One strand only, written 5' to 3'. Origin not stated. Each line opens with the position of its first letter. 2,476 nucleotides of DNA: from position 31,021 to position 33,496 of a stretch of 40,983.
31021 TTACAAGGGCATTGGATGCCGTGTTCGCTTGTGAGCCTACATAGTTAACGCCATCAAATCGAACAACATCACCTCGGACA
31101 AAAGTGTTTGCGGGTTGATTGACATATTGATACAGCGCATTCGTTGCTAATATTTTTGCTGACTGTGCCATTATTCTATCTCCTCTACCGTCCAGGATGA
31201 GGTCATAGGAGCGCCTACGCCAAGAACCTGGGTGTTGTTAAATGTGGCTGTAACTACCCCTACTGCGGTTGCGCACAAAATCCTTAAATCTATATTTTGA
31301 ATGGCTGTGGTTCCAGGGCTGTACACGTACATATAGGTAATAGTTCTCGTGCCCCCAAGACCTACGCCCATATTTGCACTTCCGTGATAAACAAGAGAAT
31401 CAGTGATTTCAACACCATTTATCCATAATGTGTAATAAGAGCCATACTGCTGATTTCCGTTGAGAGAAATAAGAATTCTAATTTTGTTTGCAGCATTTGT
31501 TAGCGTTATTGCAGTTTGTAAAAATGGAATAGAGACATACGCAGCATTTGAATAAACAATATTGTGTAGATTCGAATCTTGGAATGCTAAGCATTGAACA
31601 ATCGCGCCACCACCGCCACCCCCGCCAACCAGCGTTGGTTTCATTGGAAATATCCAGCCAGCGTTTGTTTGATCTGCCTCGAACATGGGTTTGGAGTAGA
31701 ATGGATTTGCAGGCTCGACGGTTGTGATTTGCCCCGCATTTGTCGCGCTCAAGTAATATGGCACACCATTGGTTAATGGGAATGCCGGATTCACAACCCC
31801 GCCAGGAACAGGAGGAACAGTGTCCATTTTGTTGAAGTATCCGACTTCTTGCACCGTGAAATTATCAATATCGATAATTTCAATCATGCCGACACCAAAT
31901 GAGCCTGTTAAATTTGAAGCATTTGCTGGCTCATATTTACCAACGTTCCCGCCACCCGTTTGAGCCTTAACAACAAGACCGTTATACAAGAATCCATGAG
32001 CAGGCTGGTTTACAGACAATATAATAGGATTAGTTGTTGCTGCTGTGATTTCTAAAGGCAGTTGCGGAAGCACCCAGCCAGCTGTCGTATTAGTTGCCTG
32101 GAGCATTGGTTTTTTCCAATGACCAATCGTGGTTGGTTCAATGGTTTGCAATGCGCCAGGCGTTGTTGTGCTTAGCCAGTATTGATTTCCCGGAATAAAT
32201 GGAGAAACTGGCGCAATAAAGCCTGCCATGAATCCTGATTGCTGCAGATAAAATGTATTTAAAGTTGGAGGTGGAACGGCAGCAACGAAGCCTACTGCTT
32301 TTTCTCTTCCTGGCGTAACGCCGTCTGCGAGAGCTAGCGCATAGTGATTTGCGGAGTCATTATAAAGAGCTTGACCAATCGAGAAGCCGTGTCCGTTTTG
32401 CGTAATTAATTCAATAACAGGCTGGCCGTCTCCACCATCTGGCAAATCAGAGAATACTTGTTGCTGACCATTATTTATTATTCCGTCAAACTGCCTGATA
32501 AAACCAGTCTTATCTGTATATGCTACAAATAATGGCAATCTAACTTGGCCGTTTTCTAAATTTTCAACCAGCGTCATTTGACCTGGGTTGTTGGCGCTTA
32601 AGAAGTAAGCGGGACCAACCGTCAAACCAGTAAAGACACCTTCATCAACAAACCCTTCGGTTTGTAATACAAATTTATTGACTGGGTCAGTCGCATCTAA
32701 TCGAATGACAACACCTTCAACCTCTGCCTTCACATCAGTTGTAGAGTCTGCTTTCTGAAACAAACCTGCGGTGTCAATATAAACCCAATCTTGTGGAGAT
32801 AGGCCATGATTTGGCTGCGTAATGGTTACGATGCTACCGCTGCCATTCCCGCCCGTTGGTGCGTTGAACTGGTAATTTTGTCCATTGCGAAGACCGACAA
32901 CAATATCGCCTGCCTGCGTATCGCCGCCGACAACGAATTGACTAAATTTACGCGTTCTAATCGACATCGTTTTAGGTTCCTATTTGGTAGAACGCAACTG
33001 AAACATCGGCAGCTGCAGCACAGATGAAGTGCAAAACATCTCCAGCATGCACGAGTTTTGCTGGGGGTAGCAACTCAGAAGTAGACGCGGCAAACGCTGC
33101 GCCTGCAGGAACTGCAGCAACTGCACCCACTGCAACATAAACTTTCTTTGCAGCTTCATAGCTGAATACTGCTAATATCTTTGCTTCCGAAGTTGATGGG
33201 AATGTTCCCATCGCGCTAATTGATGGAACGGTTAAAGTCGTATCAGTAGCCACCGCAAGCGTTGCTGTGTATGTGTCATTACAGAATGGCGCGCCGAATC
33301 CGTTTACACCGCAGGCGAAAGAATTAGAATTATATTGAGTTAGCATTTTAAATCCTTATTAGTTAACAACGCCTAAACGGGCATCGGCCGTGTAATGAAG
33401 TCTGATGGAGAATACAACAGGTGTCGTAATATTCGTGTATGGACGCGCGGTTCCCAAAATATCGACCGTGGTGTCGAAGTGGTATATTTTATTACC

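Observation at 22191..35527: About one third of the genome is a continuous run of fibre/adhesin-like genes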

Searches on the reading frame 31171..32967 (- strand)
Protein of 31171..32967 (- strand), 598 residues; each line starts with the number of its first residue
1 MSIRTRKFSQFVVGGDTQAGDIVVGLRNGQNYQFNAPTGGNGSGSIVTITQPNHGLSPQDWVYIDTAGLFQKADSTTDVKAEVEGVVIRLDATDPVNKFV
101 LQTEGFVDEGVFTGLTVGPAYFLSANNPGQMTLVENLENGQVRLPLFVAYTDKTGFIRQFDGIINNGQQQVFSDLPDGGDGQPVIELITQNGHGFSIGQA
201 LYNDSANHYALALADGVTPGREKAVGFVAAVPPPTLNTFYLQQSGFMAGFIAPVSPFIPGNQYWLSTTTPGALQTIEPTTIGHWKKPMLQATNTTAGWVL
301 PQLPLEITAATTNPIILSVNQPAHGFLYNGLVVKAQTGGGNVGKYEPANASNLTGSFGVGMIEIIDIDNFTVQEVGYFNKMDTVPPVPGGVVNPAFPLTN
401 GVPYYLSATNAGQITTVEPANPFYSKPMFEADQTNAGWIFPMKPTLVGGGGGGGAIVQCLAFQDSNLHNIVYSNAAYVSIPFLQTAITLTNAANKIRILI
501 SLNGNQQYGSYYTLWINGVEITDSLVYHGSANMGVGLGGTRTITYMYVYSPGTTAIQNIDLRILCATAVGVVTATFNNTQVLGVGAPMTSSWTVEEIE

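Call 4: search_protein_families(library=phrogs, proteins=[window:31171-32967:-], max_evalue=0.01)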
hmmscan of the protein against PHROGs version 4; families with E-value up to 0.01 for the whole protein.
window:31171-32967:- (598 aa): 0 families

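Call 5: search_protein_families(library=pfam, proteins=[window:31171-32967:-], max_evalue=0.01)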
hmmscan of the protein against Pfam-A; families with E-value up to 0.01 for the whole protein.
window:31171-32967:- (598 aa): 0 families

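Call 33: search_solved_structures(query=window:31171-32967:-, max_evalue=1)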
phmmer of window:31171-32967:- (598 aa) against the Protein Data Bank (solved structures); distinct sequences matched with E-value up to 1: 3.
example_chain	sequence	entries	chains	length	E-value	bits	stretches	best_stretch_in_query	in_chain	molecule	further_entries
4oje_H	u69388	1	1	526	0.49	12.1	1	414-455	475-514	EFF-1A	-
4ojd_H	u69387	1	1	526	0.49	12.1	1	414-455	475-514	EFF-1A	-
3u85_B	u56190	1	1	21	0.79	11.4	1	437-454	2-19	Histone-lysine N-methyltransferase 2A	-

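Call 52: search_dna_similar(query=window:31171-32967:-, collection=phages, mode=protein, max_evalue=0.001, max_rows=15)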
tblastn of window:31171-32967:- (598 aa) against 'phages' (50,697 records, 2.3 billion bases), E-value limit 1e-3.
No match.

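Call 55: search_solved_structures(query=A3, max_evalue=1)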
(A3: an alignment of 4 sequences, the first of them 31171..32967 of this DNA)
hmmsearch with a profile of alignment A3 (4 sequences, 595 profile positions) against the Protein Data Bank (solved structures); distinct sequences matched with E-value up to 1: 6.
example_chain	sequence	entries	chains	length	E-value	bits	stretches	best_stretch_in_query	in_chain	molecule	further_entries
6rvv_AA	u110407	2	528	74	0.45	12.2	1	9-66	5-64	Transcription attenuation protein MtrB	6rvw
2exs_A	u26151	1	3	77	0.53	12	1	9-66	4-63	Transcription attenuation protein mtrB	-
2zcz_A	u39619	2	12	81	0.65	11.7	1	9-66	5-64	Transcription attenuation protein mtrB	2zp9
2zd0_A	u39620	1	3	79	0.7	11.6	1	9-65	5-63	Transcription attenuation protein mtrB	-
1c9s_A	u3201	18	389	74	0.78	11.4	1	9-65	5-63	TRP RNA-BINDING ATTENUATION PROTEIN | TRP RNA-BINDING ATTENUATION PROTEIN (TRAP) | TRANSCRIPTION ATTENUATION PROTEIN MTRB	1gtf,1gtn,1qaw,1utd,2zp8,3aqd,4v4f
2ext_A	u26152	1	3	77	0.78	11.4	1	9-65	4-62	Transcription attenuation protein mtrB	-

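Call 56: find_homologous_proteins(query=window:31171-32967:-, max_evalue=0.001)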
Query window:31171-32967:- (598 aa): 53 proteins with E <= 0.001 among 8000 candidates.
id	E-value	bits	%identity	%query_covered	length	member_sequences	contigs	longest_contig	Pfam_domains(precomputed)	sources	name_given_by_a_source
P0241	0.0e+0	1350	100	100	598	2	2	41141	-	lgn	-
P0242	0.0e+0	1078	81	100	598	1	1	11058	-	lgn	-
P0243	3.1e-284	962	73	100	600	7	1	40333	-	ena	-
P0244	8.5e-248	842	67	100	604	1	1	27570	-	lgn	-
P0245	1.8e-216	739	61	100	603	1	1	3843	-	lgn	-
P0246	8.3e-197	674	57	100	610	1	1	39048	-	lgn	-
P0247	2.0e-178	613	53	99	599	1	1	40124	-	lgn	-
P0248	2.7e-171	589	63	74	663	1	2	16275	-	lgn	-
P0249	2.7e-165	569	63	74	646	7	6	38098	-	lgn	-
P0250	2.9e-132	460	44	99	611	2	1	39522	-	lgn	-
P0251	3.8e-90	321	38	87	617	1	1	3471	-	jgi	jgi:hypothetical protein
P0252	3.4e-88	315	38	99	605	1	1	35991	-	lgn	-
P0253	1.1e-86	310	44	74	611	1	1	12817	-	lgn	-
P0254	1.5e-85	306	38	99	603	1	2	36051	-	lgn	-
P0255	1.2e-80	290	40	84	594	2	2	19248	-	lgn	-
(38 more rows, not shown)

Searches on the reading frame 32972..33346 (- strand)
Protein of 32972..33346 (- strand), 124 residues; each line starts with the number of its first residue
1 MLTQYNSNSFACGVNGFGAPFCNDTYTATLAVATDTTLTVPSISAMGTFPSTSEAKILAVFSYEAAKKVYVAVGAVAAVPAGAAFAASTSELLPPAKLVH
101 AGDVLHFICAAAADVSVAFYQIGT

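Call 4: search_protein_families(library=phrogs, proteins=[window:32972-33346:-], max_evalue=0.01)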
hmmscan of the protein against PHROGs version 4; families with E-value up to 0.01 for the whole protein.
window:32972-33346:- (124 aa): 0 families

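Call 5: search_protein_families(library=pfam, proteins=[window:32972-33346:-], max_evalue=0.01)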
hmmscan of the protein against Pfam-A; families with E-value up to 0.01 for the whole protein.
window:32972-33346:- (124 aa): 0 families

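Call 67: search_protein_families(library=pfam, proteins=[window:32972-33346:-], max_evalue=5)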
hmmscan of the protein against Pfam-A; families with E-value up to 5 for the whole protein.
window:32972-33346:- (124 aa): 0 families

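Call 71: search_solved_structures(query=A4, max_evalue=5)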
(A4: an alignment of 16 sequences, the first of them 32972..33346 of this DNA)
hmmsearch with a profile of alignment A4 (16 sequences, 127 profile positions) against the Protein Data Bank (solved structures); distinct sequences matched with E-value up to 5: 14.
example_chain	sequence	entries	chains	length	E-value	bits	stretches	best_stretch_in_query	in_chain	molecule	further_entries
28nt_q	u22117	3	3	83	0.58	13.5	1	62-109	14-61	Small ribosomal subunit protein uS17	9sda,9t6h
1gwt_A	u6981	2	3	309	0.86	13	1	55-118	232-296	PEROXIDASE C1A | PROTEIN (HORSERADISH PEROXIDASE C1A)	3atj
1atj_A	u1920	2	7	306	0.87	13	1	55-118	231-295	PEROXIDASE C1A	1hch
1kzm_A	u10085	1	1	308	0.87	13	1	55-118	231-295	Peroxidase C1A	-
1gx2_A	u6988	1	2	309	0.87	13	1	55-118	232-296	PEROXIDASE C1A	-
2ylj_A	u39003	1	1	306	0.88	12.9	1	55-118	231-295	PEROXIDASE C1A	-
1h55_A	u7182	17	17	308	0.88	12.9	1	55-118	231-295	PEROXIDASE C1A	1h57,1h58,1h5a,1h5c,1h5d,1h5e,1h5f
2atj_A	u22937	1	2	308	0.88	12.9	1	55-118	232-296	PEROXIDASE C1A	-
4atj_A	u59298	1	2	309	0.88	12.9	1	55-118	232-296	PROTEIN (PEROXIDASE C1A)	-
9h1m_A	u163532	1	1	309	0.88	12.9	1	55-118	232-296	Peroxidase C1A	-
1gw2_A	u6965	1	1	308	0.89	12.9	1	55-118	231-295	PEROXIDASE C1A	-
1gwo_A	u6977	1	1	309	0.89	12.9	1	55-118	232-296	PEROXIDASE C1A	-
1gwu_A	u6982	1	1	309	0.89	12.9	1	55-118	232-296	PEROXIDASE C1A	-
1w4w_A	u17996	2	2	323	0.94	12.9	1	55-118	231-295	HORSERADISH PEROXIDASE C1A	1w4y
